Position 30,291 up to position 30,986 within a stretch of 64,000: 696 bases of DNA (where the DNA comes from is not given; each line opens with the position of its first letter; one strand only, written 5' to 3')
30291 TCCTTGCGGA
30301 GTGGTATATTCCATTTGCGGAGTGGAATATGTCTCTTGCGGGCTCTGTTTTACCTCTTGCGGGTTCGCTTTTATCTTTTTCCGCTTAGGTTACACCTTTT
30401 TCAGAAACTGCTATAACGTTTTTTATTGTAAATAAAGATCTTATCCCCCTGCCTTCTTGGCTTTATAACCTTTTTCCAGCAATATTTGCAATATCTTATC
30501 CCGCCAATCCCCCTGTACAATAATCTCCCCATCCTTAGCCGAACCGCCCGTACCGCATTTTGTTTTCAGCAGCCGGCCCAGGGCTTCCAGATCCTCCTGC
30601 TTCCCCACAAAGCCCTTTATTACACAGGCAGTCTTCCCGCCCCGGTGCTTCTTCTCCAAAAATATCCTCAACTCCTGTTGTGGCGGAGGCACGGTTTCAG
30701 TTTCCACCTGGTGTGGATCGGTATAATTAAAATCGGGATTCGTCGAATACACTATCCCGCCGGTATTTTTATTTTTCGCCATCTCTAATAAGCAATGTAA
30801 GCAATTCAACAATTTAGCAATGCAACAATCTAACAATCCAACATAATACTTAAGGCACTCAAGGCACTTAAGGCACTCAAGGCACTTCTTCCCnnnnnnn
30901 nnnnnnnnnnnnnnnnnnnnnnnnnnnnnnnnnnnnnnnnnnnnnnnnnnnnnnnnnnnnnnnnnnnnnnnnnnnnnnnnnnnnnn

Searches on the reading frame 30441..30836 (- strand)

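Call 3: search_protein_families(library=pfam, proteins=[window:30441-30836:-], max_evalue=1)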
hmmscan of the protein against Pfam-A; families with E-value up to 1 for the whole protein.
window:30441-30836:- (131 aa): 2 families
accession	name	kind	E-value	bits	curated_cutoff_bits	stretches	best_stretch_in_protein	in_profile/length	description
PF01253.27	SUI1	-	3.2e-18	66.4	25.5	1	53-125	2-77/77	Translation initiation factor SUI1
PF05046.19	Img2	-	0.0021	18.7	34.4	1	53-123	10-83/84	Mitochondrial large subunit ribosomal protein (Img2)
